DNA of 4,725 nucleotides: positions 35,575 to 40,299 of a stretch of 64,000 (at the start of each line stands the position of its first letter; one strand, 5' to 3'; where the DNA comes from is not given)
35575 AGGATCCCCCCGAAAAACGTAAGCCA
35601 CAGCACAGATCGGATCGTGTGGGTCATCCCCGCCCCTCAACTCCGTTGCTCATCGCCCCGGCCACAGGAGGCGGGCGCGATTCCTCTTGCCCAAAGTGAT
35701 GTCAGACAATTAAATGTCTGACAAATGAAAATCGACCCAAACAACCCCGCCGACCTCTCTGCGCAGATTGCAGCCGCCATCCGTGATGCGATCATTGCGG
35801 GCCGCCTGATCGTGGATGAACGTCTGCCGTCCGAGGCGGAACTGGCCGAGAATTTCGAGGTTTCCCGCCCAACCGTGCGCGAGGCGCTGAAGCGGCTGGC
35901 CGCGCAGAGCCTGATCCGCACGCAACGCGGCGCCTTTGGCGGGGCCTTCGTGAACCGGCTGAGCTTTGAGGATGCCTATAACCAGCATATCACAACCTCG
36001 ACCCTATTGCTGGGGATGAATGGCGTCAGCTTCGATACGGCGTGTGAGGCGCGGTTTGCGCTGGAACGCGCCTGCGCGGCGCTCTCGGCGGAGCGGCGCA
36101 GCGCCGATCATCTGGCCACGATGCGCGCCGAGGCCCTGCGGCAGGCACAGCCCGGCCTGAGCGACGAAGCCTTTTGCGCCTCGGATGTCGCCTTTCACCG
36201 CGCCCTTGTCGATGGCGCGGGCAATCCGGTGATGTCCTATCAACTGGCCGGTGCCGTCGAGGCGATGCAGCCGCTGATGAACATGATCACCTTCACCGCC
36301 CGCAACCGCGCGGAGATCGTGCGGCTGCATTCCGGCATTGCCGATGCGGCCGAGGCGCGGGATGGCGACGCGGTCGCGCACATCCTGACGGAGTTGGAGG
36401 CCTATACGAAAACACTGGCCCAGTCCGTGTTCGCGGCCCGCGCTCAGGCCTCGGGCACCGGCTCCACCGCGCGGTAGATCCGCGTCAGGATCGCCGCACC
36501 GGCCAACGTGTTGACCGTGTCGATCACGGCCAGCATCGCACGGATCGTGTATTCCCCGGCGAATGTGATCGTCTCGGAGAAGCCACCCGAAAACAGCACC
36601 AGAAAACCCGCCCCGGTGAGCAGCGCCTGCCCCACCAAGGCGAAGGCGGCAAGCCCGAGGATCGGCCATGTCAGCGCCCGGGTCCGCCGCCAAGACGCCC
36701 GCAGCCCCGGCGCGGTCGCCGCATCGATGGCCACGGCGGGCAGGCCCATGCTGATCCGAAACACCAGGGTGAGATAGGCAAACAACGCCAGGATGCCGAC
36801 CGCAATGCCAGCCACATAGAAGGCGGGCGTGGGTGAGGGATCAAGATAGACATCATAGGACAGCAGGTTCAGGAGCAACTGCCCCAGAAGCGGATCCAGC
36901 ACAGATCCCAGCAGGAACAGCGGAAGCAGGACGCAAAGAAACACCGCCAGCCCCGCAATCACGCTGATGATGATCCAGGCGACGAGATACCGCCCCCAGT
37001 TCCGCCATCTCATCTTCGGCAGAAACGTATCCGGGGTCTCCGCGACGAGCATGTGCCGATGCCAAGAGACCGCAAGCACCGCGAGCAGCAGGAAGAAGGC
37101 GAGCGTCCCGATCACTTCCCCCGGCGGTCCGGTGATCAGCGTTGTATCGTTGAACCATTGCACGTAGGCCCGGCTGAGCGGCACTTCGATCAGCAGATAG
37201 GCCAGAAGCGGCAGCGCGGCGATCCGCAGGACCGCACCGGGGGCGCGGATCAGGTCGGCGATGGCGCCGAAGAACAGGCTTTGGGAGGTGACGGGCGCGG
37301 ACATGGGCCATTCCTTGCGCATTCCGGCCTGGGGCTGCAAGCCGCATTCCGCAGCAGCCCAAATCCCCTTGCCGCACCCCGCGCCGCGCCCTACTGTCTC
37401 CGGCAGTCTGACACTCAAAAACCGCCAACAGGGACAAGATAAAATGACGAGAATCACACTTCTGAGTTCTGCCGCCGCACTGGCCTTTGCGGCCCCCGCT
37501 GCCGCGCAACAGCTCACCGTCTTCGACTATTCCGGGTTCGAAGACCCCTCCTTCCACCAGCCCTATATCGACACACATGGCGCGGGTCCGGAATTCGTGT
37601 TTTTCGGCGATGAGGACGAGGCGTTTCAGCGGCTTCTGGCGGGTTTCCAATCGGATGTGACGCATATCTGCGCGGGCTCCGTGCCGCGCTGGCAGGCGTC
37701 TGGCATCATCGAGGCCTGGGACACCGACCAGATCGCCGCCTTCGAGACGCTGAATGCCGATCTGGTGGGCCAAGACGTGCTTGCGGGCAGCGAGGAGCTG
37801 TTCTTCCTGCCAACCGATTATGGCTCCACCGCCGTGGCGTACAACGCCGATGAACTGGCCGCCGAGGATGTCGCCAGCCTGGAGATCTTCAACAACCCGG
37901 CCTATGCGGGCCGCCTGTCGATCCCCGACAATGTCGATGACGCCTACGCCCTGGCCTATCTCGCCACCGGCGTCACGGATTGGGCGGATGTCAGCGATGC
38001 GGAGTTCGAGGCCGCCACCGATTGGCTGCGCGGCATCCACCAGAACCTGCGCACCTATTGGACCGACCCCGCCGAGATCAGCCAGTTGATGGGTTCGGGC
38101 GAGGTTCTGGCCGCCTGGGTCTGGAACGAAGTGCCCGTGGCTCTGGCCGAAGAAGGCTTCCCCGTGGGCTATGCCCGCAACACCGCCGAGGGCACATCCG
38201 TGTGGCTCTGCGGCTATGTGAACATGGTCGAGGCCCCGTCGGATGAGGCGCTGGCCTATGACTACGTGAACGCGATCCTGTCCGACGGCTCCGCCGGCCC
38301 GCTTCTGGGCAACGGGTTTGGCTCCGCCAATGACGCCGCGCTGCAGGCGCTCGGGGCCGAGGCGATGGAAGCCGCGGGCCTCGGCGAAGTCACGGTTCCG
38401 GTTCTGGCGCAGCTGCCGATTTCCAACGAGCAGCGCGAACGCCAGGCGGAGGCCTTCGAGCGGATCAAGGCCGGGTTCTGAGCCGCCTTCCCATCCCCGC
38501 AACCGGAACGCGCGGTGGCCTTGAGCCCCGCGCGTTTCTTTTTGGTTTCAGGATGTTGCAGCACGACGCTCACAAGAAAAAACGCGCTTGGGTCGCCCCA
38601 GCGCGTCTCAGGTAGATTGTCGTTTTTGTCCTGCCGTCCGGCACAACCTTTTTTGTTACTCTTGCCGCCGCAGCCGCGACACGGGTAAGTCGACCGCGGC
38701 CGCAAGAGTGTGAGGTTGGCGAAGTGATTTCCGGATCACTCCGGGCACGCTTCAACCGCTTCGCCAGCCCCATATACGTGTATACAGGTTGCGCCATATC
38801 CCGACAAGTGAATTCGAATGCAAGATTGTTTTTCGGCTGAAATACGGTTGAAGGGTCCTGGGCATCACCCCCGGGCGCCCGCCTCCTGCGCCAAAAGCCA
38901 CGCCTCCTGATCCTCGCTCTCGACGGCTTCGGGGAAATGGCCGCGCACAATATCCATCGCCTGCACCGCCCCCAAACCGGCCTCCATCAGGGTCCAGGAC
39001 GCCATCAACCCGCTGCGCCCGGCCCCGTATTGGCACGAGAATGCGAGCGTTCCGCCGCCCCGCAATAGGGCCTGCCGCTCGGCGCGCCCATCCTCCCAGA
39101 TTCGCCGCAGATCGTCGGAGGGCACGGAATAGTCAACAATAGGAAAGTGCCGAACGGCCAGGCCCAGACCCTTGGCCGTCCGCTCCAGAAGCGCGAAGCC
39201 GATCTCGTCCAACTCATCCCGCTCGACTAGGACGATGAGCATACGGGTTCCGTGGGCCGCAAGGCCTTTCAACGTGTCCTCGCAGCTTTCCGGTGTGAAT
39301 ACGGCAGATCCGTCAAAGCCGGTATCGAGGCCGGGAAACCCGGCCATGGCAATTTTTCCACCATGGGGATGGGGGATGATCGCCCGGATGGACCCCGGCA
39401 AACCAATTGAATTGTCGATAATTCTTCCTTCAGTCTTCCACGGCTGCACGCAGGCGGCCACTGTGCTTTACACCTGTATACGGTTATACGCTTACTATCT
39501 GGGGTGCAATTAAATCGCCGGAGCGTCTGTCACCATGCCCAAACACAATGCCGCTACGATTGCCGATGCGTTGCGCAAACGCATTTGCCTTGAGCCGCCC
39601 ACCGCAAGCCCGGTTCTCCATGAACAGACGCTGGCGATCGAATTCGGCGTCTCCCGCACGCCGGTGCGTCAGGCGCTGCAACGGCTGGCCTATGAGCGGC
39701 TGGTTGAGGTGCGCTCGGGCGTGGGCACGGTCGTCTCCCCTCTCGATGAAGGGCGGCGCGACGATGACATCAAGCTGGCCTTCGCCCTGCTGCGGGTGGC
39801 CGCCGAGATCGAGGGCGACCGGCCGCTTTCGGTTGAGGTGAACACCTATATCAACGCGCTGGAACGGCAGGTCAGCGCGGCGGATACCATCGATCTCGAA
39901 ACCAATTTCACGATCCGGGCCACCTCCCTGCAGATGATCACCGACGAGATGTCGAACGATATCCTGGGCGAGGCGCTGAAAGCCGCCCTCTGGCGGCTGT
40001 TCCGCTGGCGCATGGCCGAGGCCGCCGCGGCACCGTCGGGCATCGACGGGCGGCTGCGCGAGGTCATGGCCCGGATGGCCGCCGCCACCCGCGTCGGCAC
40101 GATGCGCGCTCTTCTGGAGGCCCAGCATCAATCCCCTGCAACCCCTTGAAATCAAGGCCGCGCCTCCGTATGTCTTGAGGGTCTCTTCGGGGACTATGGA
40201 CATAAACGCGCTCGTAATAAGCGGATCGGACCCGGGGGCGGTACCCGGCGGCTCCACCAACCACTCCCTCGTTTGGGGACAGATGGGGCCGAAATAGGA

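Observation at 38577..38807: Unannotated ~195-nt small RNA with its own promoter and terminator, probably under control of the neighbouring GntR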

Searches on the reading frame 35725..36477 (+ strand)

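Call 7: search_protein_families(library=pfam, proteins=[window:35725-36477:+])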
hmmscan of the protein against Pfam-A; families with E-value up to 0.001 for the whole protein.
window:35725-36477:+ (250 aa): 5 families
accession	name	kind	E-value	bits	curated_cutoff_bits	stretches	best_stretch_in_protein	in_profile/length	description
PF00392.27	GntR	-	4.7e-19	68.3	27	1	12-69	2-59/64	Bacterial regulatory proteins, gntR family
PF07729.17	FCD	-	4e-18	66.5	24.3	1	107-223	3-121/125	FCD domain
PF02082.26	Rrf2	-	2.5e-05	24.8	30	1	32-77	21-66/132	Iron-dependent Transcriptional regulator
PF14502.12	HTH_41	-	0.00019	21.2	25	1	32-68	4-40/48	Helix-turn-helix domain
PF13545.12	HTH_Crp_2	-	0.001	19.5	27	0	36-68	24-57/70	Crp-like helix-turn-helix domain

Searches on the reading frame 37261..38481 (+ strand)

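Call 7: search_protein_families(library=pfam, proteins=[window:37261-38481:+])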
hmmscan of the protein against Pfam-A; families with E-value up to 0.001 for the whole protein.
window:37261-38481:+ (406 aa): 2 families
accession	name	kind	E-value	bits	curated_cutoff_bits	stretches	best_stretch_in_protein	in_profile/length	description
PF13416.11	SBP_bac_8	-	1.3e-12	48.6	27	1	132-346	41-250/279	Bacterial extracellular solute-binding protein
PF13343.11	SBP_bac_6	-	0.00017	21.6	24.6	1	145-273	25-142/245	Bacterial extracellular solute-binding protein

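Call 40: search_protein_families(library=ncbifam, proteins=[window:37261-38481:+], max_evalue=0.1)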
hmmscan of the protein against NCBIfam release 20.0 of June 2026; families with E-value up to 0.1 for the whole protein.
window:37261-38481:+ (406 aa): 3 families
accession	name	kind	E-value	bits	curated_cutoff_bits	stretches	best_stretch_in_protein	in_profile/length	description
NF007048.0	PRK09501.1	equivalog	3.7e-09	35.9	582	1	70-326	12-266/348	spermidine/putrescine ABC transporter substrate-binding protein PotD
NF041888.1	ABC_SBP_YdcS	equivalog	0.0003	19.7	725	1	214-356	182-320/379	putative ABC transporter substrate-binding protein YdcS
NF007962.0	PRK10682.1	equivalog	0.069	12.1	636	1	78-201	24-149/370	spermidine/putrescine ABC transporter substrate-binding protein PotF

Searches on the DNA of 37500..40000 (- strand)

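Call 3: search_rna_families(source=window, start=37500, end=40000, threshold=evalue, max_evalue=10, show_alignments=3)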
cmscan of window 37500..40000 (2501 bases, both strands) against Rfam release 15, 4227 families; matches with E-value up to 10: 1.
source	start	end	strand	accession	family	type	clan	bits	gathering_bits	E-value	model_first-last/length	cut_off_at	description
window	39216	39242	-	RF01336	CRISPR-DR23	Gene; CRISPR;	-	17.5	45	6.9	1-36/36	no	CRISPR RNA direct repeat element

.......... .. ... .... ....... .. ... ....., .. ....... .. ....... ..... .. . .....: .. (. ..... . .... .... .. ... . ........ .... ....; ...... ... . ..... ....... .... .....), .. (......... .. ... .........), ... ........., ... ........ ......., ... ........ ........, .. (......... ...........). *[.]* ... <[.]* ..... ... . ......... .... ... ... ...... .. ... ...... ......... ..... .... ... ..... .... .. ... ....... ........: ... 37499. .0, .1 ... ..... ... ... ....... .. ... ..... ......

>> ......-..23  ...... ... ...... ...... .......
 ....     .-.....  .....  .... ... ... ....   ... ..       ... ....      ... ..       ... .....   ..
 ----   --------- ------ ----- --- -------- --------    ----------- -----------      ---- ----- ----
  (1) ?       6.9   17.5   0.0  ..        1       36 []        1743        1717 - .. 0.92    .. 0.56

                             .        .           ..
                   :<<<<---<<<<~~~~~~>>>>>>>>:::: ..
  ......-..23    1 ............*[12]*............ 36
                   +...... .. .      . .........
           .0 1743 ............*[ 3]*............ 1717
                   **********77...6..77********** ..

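Call 65: search_dna_similar(query=window:38577-38810:-, collection=plasmids, mode=distant, max_evalue=0.01, max_rows=10)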
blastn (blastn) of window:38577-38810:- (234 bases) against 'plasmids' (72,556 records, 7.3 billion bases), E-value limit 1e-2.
No match.

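Call 98: search_rna_families(sources=[L003, L004, L007, L011], threshold=evalue, max_evalue=1)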
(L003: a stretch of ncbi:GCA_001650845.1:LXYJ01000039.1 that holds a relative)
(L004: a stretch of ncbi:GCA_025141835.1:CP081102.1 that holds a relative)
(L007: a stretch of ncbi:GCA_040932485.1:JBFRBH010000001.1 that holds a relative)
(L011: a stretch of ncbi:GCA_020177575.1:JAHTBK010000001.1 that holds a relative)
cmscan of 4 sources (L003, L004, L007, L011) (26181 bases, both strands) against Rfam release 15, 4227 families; matches with E-value up to 1: 9.
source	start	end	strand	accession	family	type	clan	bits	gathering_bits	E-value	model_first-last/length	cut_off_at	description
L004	1840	2209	-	RF01849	alpha_tmRNA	Gene;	CL00001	295.4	50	1.5e-85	1-355/355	no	Alphaproteobacteria transfer-messenger RNA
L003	1879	2234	-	RF01849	alpha_tmRNA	Gene;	CL00001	293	50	7.9e-85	1-355/355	no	Alphaproteobacteria transfer-messenger RNA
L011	1927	2287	-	RF01849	alpha_tmRNA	Gene;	CL00001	287.4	50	3.9e-83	1-355/355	no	Alphaproteobacteria transfer-messenger RNA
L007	1961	2316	-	RF01849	alpha_tmRNA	Gene;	CL00001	274.3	50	3.5e-79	1-355/355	no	Alphaproteobacteria transfer-messenger RNA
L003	1963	2178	-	RF04321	tmRNA_permuted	Gene;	-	145.8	47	3.8e-29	1-213/213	no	permuted transfer-messenger RNA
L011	2012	2231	-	RF04321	tmRNA_permuted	Gene;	-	143.9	47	1e-28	1-213/213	no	permuted transfer-messenger RNA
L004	1924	2153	-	RF04321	tmRNA_permuted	Gene;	-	141.5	47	3.6e-28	1-213/213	no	permuted transfer-messenger RNA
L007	2046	2260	-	RF04321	tmRNA_permuted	Gene;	-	139.2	47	1.2e-27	1-213/213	no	permuted transfer-messenger RNA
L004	3765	3843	+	RF02353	BjrC68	Gene; sRNA;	-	23.9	39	0.029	1-82/82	no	Bradyrhizobiaceae sRNA BjrC68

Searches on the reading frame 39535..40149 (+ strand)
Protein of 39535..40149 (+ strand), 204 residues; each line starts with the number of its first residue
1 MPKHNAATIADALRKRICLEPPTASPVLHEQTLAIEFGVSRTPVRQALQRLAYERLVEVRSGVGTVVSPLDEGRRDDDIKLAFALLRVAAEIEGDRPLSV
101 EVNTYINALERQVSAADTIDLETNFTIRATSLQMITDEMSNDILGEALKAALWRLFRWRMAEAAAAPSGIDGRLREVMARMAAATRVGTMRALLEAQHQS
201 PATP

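Call 7: search_protein_families(library=pfam, proteins=[window:39535-40149:+])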
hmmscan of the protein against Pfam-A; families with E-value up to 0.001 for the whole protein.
window:39535-40149:+ (204 aa): 1 family
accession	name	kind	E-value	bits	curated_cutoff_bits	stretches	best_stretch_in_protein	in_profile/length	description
PF00392.27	GntR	-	3.8e-15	55.7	27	1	6-67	2-64/64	Bacterial regulatory proteins, gntR family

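Call 40: search_protein_families(library=ncbifam, proteins=[window:39535-40149:+], max_evalue=0.1)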
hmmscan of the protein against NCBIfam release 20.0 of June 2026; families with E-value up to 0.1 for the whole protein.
window:39535-40149:+ (204 aa): 18 families
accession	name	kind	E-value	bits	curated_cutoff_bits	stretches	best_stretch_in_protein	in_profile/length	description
TIGR02018.2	his_ut_repres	equivalog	8.8e-08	31.8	220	1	25-70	21-66/226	histidine utilization transcriptional repressor HutC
NF007292.0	PRK09764.1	equivalog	6.6e-07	28.7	281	1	8-68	9-70/240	GntR family transcriptional regulator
TIGR02325.1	C_P_lyase_phnF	equivalog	3.8e-06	26.6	156.8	1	9-68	13-73/238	phosphonate metabolism transcriptional regulator PhnF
NF007741.0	PRK10421.1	equivalog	6.4e-06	25.7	311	1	29-76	33-80/262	transcriptional regulator LldR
NF007001.0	PRK09464.1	equivalog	2.6e-05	24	330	1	27-68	34-75/254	pyruvate dehydrogenase complex transcriptional repressor PdhR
NF052290.2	MocR_like_YczR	exception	0.00012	20.9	487.4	1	29-77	45-93/458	MocR-like transcription factor YczR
NF052282.1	PLP_TF_PdxR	equivalog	0.0009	18.4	320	1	30-77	28-75/448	MocR-like pyridoxine biosynthesis transcription factor PdxR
NF007588.0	PRK10225.1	equivalog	0.0026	17.1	442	1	29-71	35-77/257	Uxu operon transcriptional regulator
NF041547.1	GntR_LSA1692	equivalog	0.0032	17.1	275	1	10-67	7-65/233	GntR family transcriptional regulator, LSA1692 subfamily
TIGR02404.1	trehalos_R_Bsub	equivalog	0.0037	16.9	211.95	1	29-67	26-64/233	trehalose operon repressor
NF008571.0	PRK11523.1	equivalog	0.0043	16.5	396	1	30-71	35-77/258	transcriptional regulator ExuR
TIGR03338.1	phnR_burk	equivalog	0.006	16.2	271.5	1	26-66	33-73/212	phosphonate utilization associated transcriptional regulator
TIGR02812.1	fadR_gamma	equivalog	0.0072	16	249.2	1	22-68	25-71/235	fatty acid metabolism transcriptional regulator FadR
NF052281.1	rhizopine_MocR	equivalog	0.0089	14.7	650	1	19-76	36-91/479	rhizopine catabolism transcriptional regulator MocR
NF003444.0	PRK04984.1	equivalog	0.011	15.3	189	1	25-68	29-72/239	fatty acid metabolism transcriptional regulator FadR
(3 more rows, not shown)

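Call 41: search_protein_families(library=pfam, proteins=[window:39535-40149:+], max_evalue=10)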
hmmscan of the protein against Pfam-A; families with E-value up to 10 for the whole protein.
window:39535-40149:+ (204 aa): 5 families
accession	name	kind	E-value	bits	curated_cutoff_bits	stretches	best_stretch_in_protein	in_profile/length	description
PF00392.27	GntR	-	3.8e-15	55.7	27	1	6-67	2-64/64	Bacterial regulatory proteins, gntR family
PF13545.12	HTH_Crp_2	-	0.0019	18.6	27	1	29-62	24-57/70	Crp-like helix-turn-helix domain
PF22798.2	DUF5817_CT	-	0.12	12.7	29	1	9-52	3-40/54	DUF5817, C-terminal domain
PF08279.18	HTH_11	-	0.15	12.4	25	1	31-52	19-40/55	HTH domain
PF01978.25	TrmB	-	0.16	12.3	25.6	1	30-69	25-64/68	Sugar-specific transcriptional regulator TrmB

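Call 42: search_solved_structures(query=window:39535-40149:+, max_evalue=0.01)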
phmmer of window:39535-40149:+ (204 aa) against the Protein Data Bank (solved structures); distinct sequences matched with E-value up to 0.01: 11.
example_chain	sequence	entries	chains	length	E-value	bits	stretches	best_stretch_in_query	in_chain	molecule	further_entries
3c7j_A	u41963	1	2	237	2.5e-07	34.2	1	2-124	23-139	Transcriptional regulator, GntR family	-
7u5q_A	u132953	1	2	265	2.6e-06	30.9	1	23-72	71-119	Transcriptional regulator, GntR family protein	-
9i0v_A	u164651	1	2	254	4.5e-05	26.8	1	24-68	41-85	HTH-type transcriptional repressor DasR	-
4zs8_A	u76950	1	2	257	4.5e-05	26.8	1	24-68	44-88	HTH-type transcriptional repressor DasR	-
9wfi_A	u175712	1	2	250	0.00016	25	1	5-69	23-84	Uncharacterized HTH-type transcriptional regulator Rv0494,Fatty acid metabolism regulator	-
3ihu_A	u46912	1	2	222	0.00041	23.7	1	28-112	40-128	Transcriptional regulator, GntR family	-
6az6_A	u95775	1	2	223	0.00061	23.1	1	19-88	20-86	GntR family transcriptional regulator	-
2ra5_A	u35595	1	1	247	0.0042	20.4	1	28-115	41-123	Putative transcriptional regulator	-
3sxy_A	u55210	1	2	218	0.0049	20.2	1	27-79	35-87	Transcriptional regulator, GntR family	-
3fms_A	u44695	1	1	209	0.0058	20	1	27-77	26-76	Transcriptional regulator, GntR family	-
6z74_A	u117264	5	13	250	0.0079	19.5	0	13-113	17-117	Transcriptional regulator, GntR family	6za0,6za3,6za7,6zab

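Call 93: predict_structure(alignment_id=A7)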
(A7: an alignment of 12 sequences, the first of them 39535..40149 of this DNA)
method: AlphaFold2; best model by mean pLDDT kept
length: 204 residues; sequences in the alignment: 12
mean_pLDDT: 88.8   pTM: 0.81
mean pLDDT of the five models: 88.8, 88.4, 88.3, 87.4, 87.1
residues with pLDDT >= 90: 142; 70-90: 51; 50-70: 5; < 50: 6
segments of 3 or more residues with pLDDT < 50: 201-204
pLDDT, mean of each block of 10 residues (from residue 1): 78 92 84 94 95 91 88 91 94 95 93 86 90 91 92 91 80 87 95 86 44
secondary structure, 60 per line:
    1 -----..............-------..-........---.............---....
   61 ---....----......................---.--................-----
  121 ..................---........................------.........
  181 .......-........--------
elements in order: H6-19 H30-37 H41-53 E57-60 E64-67 H72-93 H100-115 H121-138 H142-165 H172-187 H190-196

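Call 95: fold_search(model_id=the predicted structure, library=pdb)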
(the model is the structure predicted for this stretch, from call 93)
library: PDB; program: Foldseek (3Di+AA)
matches with E <= 10: 804; with E <= 0.001: 36
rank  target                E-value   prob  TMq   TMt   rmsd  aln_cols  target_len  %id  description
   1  6za7_A                4.3e-07  1.00  0.51  0.46   6.5       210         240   20  Structure of the apo transcriptional repressor Atu1419 (VanR) from agrobacterium fabrum (released 2020-12-02)
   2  6za7_D                1.6e-06  1.00  0.51  0.47   6.4       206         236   21  Structure of the apo transcriptional repressor Atu1419 (VanR) from agrobacterium fabrum (released 2020-12-02)
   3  6z74_B                1.8e-06  1.00  0.51  0.46   6.4       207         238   20  Structure of the transcriptional repressor Atu1419 (VanR) in complex with a fortuitous citrate from agrobacterium fabr (released 2020-12-02)
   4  7u5q_A                1.9e-06  1.00  0.54  0.51   5.5       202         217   24  Crystal structure of transcriptional regulator, GntR family, from Brucella melitensis (released 2022-03-09)
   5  3c7j_A                1.9e-06  1.00  0.41  0.36  14.3       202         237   24  Crystal structure of transcriptional regulator (GntR family member) from Pseudomonas syringae pv. tomato str. DC3000 (released 2008-02-26)
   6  6za7_C                2.0e-06  1.00  0.55  0.49   6.0       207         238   22  Structure of the apo transcriptional repressor Atu1419 (VanR) from agrobacterium fabrum (released 2020-12-02)
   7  6z74_D                2.3e-06  1.00  0.53  0.48   6.2       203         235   20  Structure of the transcriptional repressor Atu1419 (VanR) in complex with a fortuitous citrate from agrobacterium fabr (released 2020-12-02)
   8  6za0_A                2.3e-06  1.00  0.54  0.48   6.0       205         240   20  Structure of the transcriptional repressor Atu1419 (VanR) in complex with a fortuitous citrate from agrobacterium fabr (released 2020-12-02)
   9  6za3_A                2.4e-06  1.00  0.55  0.49   5.9       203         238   20  Structure of the transcriptional repressor Atu1419 (VanR) from agrobacterium fabrum in complex a palindromic DNA (C222 (released 2020-12-02)
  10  6za7_B                2.7e-06  1.00  0.55  0.50   5.9       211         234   22  Structure of the apo transcriptional repressor Atu1419 (VanR) from agrobacterium fabrum (released 2020-12-02)
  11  4p9f_A                3.1e-06  1.00  0.62  0.61   4.4       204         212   18  E. coli McbR/YncC (released 2015-01-14)
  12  7u5q_B                3.3e-06  1.00  0.52  0.50   5.9       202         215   22  Crystal structure of transcriptional regulator, GntR family, from Brucella melitensis (released 2022-03-09)
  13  6z74_A                4.5e-06  1.00  0.48  0.43   7.5       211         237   20  Structure of the transcriptional repressor Atu1419 (VanR) in complex with a fortuitous citrate from agrobacterium fabr (released 2020-12-02)
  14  6za3_B                4.8e-06  1.00  0.47  0.41   7.3       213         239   19  Structure of the transcriptional repressor Atu1419 (VanR) from agrobacterium fabrum in complex a palindromic DNA (C222 (released 2020-12-02)
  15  6z74_C                5.9e-06  1.00  0.51  0.46   6.5       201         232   20  Structure of the transcriptional repressor Atu1419 (VanR) in complex with a fortuitous citrate from agrobacterium fabr (released 2020-12-02)
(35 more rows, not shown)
